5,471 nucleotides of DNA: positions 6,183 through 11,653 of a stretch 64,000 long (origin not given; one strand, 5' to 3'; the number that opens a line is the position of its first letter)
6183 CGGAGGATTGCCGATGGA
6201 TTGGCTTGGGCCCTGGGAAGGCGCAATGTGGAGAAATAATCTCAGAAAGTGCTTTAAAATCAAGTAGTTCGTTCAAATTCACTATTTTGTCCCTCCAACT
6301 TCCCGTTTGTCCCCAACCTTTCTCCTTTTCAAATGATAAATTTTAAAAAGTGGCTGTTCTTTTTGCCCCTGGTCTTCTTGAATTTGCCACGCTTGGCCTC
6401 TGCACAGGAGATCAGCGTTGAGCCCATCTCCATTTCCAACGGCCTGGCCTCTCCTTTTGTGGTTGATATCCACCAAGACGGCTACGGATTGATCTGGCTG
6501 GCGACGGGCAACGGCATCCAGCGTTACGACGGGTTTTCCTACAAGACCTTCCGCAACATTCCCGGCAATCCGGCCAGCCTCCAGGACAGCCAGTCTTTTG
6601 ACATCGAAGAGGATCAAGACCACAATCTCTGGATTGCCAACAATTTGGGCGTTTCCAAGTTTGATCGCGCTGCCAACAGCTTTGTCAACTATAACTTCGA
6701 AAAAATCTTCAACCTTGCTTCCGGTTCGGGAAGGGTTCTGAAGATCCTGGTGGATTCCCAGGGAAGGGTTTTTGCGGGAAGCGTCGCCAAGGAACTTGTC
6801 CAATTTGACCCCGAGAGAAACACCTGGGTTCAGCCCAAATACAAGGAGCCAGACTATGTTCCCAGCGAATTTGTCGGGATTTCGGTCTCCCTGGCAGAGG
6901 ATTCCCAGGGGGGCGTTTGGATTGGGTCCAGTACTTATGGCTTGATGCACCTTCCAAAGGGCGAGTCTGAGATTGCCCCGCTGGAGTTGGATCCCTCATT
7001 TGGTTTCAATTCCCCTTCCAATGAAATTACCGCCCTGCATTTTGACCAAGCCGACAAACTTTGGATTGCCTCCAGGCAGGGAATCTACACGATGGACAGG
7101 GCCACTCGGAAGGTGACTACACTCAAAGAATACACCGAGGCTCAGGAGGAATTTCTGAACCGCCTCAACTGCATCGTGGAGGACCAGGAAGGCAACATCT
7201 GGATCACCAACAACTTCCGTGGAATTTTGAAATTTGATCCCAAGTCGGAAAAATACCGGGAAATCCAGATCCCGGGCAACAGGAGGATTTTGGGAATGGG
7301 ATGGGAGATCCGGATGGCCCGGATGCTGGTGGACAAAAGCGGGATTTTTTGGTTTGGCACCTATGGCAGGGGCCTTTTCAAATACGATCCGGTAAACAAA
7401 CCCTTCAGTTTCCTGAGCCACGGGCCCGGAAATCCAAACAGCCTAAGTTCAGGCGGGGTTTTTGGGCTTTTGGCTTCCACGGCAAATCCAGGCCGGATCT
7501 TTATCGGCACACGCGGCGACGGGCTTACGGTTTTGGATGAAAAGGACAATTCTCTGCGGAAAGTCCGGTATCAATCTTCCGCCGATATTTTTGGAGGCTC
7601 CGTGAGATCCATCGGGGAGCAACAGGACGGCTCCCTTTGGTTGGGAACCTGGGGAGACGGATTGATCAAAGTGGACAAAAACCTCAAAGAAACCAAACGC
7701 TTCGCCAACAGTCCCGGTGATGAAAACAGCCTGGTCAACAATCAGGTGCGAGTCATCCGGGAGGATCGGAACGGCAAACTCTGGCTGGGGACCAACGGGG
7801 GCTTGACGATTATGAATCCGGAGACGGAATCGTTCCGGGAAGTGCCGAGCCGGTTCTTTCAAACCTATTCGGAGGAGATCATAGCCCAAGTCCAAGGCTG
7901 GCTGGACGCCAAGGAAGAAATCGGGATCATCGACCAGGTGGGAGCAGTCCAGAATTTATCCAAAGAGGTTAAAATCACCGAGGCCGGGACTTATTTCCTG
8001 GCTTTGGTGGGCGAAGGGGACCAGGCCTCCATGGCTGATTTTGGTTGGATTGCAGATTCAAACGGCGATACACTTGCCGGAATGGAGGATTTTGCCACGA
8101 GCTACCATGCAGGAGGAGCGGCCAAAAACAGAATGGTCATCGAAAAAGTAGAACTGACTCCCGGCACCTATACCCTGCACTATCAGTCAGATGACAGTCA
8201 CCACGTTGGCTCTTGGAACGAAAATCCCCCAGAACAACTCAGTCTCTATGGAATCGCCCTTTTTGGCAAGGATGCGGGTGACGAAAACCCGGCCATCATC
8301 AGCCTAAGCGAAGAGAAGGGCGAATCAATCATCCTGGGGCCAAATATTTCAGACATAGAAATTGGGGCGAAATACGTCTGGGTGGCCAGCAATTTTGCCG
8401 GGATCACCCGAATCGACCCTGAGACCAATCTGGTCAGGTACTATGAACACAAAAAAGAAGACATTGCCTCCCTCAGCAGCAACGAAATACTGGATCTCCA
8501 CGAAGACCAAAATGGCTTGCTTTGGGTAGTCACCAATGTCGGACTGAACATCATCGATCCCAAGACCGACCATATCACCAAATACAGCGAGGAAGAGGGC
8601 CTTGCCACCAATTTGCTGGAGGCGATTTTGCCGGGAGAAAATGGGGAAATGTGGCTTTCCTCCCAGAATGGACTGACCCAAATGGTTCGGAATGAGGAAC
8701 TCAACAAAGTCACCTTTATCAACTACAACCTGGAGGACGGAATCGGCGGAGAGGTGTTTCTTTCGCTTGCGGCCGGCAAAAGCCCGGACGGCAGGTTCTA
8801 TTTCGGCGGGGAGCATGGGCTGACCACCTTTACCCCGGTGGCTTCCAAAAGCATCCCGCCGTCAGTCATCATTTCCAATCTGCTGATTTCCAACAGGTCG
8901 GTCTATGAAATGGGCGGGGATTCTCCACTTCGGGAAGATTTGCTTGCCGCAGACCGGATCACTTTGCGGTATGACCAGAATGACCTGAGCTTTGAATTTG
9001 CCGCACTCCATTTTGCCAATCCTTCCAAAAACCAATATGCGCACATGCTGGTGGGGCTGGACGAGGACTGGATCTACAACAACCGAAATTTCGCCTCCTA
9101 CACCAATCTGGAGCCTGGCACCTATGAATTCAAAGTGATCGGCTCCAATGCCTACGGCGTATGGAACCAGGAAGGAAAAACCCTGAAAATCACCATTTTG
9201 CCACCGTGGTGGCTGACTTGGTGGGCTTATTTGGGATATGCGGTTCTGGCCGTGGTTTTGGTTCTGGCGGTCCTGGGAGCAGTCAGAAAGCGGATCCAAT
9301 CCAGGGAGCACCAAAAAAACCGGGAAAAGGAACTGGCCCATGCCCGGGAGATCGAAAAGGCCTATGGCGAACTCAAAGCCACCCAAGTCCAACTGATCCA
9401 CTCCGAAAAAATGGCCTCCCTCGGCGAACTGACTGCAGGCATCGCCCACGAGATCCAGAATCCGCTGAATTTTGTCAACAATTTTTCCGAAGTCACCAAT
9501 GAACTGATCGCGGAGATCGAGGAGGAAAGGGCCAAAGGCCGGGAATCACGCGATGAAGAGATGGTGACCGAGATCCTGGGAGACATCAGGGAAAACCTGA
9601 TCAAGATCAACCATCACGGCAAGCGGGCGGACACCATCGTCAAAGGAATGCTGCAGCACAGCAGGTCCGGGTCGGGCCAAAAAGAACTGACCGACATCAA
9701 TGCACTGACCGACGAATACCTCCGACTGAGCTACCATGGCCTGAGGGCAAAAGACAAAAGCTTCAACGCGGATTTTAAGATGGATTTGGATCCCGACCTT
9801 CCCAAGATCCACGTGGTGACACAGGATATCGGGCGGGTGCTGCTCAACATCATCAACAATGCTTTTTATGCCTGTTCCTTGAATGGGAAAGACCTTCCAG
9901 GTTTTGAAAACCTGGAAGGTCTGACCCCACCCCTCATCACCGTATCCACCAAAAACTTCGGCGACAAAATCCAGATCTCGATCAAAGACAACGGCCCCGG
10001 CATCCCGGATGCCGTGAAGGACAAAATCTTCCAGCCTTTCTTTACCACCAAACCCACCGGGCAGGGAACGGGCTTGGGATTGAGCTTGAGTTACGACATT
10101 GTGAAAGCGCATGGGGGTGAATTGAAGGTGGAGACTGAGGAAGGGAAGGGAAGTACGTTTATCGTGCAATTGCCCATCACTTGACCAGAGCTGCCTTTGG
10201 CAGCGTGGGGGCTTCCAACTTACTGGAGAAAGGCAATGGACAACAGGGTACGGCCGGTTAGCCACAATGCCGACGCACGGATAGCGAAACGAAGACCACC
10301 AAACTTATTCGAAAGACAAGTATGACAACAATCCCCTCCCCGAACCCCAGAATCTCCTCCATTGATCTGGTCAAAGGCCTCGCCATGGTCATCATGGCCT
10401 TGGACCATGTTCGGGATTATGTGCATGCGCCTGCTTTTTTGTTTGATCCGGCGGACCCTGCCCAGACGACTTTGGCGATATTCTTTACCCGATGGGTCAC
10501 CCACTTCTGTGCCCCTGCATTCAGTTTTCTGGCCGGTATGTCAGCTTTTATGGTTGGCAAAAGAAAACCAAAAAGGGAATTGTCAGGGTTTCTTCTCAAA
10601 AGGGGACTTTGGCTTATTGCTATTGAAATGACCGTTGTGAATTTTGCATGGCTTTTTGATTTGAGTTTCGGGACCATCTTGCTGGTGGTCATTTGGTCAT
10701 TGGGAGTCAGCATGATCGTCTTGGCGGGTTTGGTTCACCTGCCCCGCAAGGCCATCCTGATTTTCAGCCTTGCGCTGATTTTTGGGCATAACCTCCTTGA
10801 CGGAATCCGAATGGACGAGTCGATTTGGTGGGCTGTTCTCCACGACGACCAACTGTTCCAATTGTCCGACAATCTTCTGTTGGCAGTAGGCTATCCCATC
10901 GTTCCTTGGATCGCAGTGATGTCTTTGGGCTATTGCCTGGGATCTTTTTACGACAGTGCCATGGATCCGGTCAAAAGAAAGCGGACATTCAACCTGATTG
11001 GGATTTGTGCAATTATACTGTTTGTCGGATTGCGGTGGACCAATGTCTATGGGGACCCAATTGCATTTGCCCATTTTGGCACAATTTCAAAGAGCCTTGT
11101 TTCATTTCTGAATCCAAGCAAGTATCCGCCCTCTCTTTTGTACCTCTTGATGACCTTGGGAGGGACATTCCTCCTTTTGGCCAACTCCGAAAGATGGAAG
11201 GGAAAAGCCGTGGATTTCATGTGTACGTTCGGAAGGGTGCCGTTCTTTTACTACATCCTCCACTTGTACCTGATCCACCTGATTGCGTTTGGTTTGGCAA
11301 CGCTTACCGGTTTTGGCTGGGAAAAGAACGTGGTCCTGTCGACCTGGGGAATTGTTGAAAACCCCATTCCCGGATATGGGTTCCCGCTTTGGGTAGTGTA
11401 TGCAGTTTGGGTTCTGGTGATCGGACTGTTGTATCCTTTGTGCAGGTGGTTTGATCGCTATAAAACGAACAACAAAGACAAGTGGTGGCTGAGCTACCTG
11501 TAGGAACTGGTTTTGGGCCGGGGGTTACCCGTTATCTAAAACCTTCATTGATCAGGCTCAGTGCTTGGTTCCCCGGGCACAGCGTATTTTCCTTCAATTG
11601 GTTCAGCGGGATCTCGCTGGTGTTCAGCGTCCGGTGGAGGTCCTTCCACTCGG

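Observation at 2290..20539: Multi-kinase, three-receiver, adenylate-cyclase signalling network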

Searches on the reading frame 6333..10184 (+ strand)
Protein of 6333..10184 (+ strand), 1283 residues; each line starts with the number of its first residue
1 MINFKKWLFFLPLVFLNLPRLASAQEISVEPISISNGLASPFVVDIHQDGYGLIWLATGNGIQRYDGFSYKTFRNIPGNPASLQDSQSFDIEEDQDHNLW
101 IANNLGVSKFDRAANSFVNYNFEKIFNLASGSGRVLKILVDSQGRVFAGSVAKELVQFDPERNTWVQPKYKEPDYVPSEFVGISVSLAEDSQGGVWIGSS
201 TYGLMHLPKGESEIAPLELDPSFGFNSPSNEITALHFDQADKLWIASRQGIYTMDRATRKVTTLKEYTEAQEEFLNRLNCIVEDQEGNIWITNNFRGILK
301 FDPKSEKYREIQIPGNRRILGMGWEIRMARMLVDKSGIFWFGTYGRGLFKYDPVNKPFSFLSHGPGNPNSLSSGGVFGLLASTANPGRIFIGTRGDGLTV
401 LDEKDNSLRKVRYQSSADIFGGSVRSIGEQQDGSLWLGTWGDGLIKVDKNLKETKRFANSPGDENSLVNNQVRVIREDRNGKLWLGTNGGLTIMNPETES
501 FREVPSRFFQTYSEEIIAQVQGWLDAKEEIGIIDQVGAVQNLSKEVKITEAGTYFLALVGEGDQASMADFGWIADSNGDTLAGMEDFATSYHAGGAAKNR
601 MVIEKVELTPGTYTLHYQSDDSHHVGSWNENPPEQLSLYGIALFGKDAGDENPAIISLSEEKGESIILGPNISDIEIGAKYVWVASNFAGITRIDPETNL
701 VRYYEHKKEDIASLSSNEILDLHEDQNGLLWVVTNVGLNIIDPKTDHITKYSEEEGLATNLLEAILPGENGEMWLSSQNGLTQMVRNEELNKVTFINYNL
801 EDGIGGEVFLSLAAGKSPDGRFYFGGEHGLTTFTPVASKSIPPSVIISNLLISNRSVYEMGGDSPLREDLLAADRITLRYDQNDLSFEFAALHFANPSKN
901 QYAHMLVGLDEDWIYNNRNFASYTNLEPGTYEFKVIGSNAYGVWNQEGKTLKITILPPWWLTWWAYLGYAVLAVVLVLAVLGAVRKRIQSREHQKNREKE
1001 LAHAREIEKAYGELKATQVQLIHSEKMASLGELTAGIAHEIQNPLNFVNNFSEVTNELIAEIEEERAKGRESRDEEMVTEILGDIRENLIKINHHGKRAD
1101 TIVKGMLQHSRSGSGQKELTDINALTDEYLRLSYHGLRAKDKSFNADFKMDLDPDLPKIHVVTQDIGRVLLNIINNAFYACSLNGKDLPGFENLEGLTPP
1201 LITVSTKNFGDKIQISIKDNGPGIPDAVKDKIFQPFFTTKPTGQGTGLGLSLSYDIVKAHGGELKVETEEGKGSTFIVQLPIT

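Call 4: search_protein_families(library=pfam, proteins=[window:6333-10184:+], max_evalue=0.01)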
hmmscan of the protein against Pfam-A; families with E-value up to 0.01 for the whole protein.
window:6333-10184:+ (1283 aa): 7 families
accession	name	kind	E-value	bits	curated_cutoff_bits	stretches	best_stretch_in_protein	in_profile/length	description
PF07494.17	Reg_prop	-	3.7e-36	118.9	20.4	1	466-489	1-24/24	Two component regulator propeller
PF02518.31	HATPase_c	-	2.1e-23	83.3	26.4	1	1165-1282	5-109/111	Histidine kinase-, DNA gyrase B-, and HSP90-like ATPase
PF07495.19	Y_Y_Y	-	6.5e-19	68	26.6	1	894-956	2-65/65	Y_Y_Y domain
PF16819.11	DUF5074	-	6.6e-15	55.5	27.2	1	224-316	138-226/353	Domain of unknown function (DUF5074)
PF08450.18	SGL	-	2.3e-06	27.8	26.3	1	231-293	42-103/246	SMP-30/Gluconolactonase/LRE-like region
PF00512.31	HisKA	-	4e-05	24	26.9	1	1030-1114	2-65/66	His Kinase A (phospho-acceptor) domain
PF10177.14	DUF2371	-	0.0047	17.7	22.9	1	965-1038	44-118/143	Uncharacterised conserved protein (DUF2371)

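Call 26: find_related_loci(query=window:6333-10184:+, collection=genome_contigs, flank=8000)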
Query window:6333-10184:+ (1283 aa) in genome_contigs; peptide patterns used: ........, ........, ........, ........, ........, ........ (x = any residue, [..] = any of these).
206 stretches matched a pattern; 175 encode a relative of the query (tblastn E <= 1e-3); the best 80 are kept; 80 distinct loci.
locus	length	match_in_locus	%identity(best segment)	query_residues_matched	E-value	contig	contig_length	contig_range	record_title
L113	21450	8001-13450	65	1-1283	0e+0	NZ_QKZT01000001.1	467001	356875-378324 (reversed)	Algoriphagus chordae strain DSM 19830 LV85DRAFT_scaffold00001.1, whole genome shotgun sequence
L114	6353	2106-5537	34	35-1282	9e-153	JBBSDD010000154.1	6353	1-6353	MAG: Flavobacteriales bacterium isolate metawrap_la6_69 metawrap_la6_69_K_774025_L_6353_cov_8.0000, whole genome shotgun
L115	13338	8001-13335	34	10-1282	3e-147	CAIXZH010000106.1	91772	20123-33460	MAG: uncultured Bacteroidia bacterium isolate Umea_bin-02693 genome assembly, contig: bin-02693:106/119, whole genome sh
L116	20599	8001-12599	43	28-1282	2e-133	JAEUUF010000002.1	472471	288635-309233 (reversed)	MAG: Cyclobacteriaceae bacterium isolate new MAG-348 k141_619880, whole genome shotgun sequence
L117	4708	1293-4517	44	36-1282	1e-131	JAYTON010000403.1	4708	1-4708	MAG: Saprospiraceae bacterium isolate GFS_4118 GFS_4118_402, whole genome shotgun sequence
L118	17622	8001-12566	51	823-1282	5e-125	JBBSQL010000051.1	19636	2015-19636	MAG: Chitinophagales bacterium isolate LS6_sbin.87 LS6_sbin.87_K_1472757_L_19636_cov_14.9806, whole genome shotgun seque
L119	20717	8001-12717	70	186-1282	8e-117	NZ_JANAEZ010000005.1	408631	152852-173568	Aquiflexum gelatinilyticum strain XJ19-10 spades_K_25_97_5, whole genome shotgun sequence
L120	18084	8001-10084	66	961-1283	2e-109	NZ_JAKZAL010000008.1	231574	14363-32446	Cognataquiflexum rubidum strain AIY15W NODE_8_length_231574_cov_398.066, whole genome shotgun sequence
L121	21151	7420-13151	58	27-1283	4e-141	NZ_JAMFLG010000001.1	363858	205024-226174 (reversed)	Aquiflexum sp. TKW24L TKW24L_contig_1, whole genome shotgun sequence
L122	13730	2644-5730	59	971-1273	4e-106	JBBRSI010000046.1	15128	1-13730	MAG: Chitinophagales bacterium isolate La2_metabat2.038 La2_metabat2.038_K_801338L15128_cov_14.0345, whole genome shotgu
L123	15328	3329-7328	71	946-1282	2e-109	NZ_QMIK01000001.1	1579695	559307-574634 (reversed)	Cognataquiflexum aquatile strain Z0201 Scaffold1_1, whole genome shotgun sequence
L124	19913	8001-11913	65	981-1282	6e-105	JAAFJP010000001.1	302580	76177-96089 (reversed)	MAG: Cytophagales bacterium isolate bin5.concoct.b16b17b19.071 WN_Cytophagales_14_scaffold_1, whole genome shotgun seque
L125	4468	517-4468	57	964-1281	5e-98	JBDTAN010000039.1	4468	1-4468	MAG: Chitinophagaceae bacterium isolate cluster2_bin.11 k127_4098370, whole genome shotgun sequence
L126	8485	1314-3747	56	991-1281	3e-92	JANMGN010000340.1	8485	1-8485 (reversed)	MAG: Chitinophagales bacterium isolate OTE_70_metabat_446 OTE_70_k141_4174406, whole genome shotgun sequence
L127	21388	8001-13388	43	28-1282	7e-92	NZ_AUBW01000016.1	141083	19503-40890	Algoriphagus terrigena DSM 22685 G459DRAFT_scaffold00015.15_C, whole genome shotgun sequence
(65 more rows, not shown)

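Call 31: search_protein_families(library=ncbifam, proteins=[window:6333-10184:+], max_evalue=0.0001)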
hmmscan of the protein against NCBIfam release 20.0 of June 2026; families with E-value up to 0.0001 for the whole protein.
window:6333-10184:+ (1283 aa): 70 families (the best 25 are shown)
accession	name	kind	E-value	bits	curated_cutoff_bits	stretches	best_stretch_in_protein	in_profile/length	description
NF008468.0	PRK11360.1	equivalog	1.9e-45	155.4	646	1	1013-1282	379-608/616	two-component system sensor histidine kinase AtoS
NF052574.1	HisKinEspCMyxo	equivalog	7.1e-42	143.5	1200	1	1001-1281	388-636/785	serine histidine kinase EspC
NF038348.1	T2SS_HK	subfamily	1.6e-41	142.4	450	1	992-1282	288-573/574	histidine kinase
NF010411.0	PRK13837.1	equivalog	1.5e-37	129.1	647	1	1000-1282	420-675/828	two-component system VirA-like sensor kinase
NF007688.0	PRK10364.1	equivalog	6.3e-31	107.6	479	1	1006-1282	226-451/460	two-component system sensor histidine kinase ZraS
NF052228.1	T9SS_PorZ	equivalog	2e-30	105.9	260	3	398-503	456-565/757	type IX secretion system anionic LPS delivery protein PorZ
NF010076.0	PRK13557.1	subfamily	2.9e-30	105.2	631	1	1021-1282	154-394/540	histidine kinase famiy protein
NF047466.1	hybrid_RR_LvrB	exception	5.7e-30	104.7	500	1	983-1282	115-376/377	hybrid histidine kinase/response regulator LvrB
NF046026.1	HisKinCckACaul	equivalog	1.1e-29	103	1000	1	1013-1282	285-532/678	cell cycle histidine kinase CckA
NF046020.1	HisKinCckABruc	equivalog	3.4e-29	101.3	1000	1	998-1281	450-706/868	cell cycle histidine kinase CckA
NF041777.1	sens_FixL_Rhizob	equivalog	3.2e-28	98.6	850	1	1008-1282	240-481/485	sensor protein FixL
NF047497.1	HK_LIC_12097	equivalog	6.2e-26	91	500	1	1021-1282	141-366/367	LIC_12097 family sensor histidine kinase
NF052573.1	HisKinEspAMyxo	equivalog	1.1e-25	89.9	1400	1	1011-1281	365-610/755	serine histidine kinase EspA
NF047794.1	HisKinPtgB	equivalog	2e-22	79.2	1000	1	985-1268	399-641/656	two-component system sensor histidine kinase PgtB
NF008293.1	PRK11073.1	equivalog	2.1e-21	76.5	240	1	1142-1282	214-347/349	nitrogen regulation protein NR(II)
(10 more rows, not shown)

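Call 58: search_protein_families(library=pfam, proteins=[L113:13486-14871:+, L113:6897-9008:+, L113:906-4199:+, L113:4942-6213:+, L113:6232-6900:+], max_evalue=0.001)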
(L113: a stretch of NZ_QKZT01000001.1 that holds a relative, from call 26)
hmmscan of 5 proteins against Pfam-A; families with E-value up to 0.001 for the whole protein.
L113:13486-14871:+ (461 aa): 2 families
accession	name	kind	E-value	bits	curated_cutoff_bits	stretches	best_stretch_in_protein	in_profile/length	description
PF02518.31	HATPase_c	-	4.8e-20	72.5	26.4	1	333-445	4-98/111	Histidine kinase-, DNA gyrase B-, and HSP90-like ATPase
PF00512.31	HisKA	-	5.3e-06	26.8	26.9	1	203-280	2-62/66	His Kinase A (phospho-acceptor) domain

L113:6897-9008:+ (703 aa): 5 families
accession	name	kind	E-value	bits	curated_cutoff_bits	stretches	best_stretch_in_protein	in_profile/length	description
PF07695.17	7TMR-DISM_7TM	-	4.6e-31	108.8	29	1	198-396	5-203/205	7TM diverse intracellular signalling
PF02518.31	HATPase_c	-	4.4e-23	82.3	26.4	1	585-702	4-110/111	Histidine kinase-, DNA gyrase B-, and HSP90-like ATPase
PF00512.31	HisKA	-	4.1e-07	30.4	26.9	1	451-536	2-66/66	His Kinase A (phospho-acceptor) domain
PF07696.17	7TMR-DISMED2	-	9.2e-06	26.1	22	1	55-171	4-124/136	7TMR-DISM extracellular 2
PF14501.12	HATPase_c_5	-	8.6e-05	22.8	22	1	585-687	4-90/102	GHKL domain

L113:906-4199:+ (1097 aa): 4 families
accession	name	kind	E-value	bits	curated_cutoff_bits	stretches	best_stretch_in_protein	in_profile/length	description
PF02518.31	HATPase_c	-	8.2e-20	71.7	26.4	1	966-1095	5-109/111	Histidine kinase-, DNA gyrase B-, and HSP90-like ATPase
PF07495.19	Y_Y_Y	-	8.2e-11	42.1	26.6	1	700-761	3-65/65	Y_Y_Y domain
PF07494.17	Reg_prop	-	1e-09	37.9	20.4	0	306-328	1-23/24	Two component regulator propeller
PF00512.31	HisKA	-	4e-07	30.4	26.9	1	835-914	2-64/66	His Kinase A (phospho-acceptor) domain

L113:4942-6213:+ (423 aa): 1 family
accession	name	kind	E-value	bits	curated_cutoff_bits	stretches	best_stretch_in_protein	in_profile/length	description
PF09995.15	MPAB_Lcp_cat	-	1.1e-17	65.4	23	1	164-355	33-217/231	ER-bound oxygenase mpaB/B'/Rubber oxygenase, catalytic domain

L113:6232-6900:+ (222 aa): 1 family
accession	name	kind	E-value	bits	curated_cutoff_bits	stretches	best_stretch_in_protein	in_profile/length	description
PF25129.1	Pyr4-TMTC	-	6.5e-12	46.1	27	1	16-183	18-185/227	Pyr4-like transmembrane terpene cyclases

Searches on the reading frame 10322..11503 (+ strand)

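Call 5: search_protein_families(library=pfam, proteins=[window:10322-11503:+], max_evalue=0.001)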
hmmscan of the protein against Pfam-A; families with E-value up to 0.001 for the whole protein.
window:10322-11503:+ (393 aa): 1 family
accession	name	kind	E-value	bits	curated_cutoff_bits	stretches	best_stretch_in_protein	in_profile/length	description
PF07786.18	HGSNAT_cat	-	8.2e-14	52.1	22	1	10-211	1-185/222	Heparan-alpha-glucosaminide N-acetyltransferase, catalytic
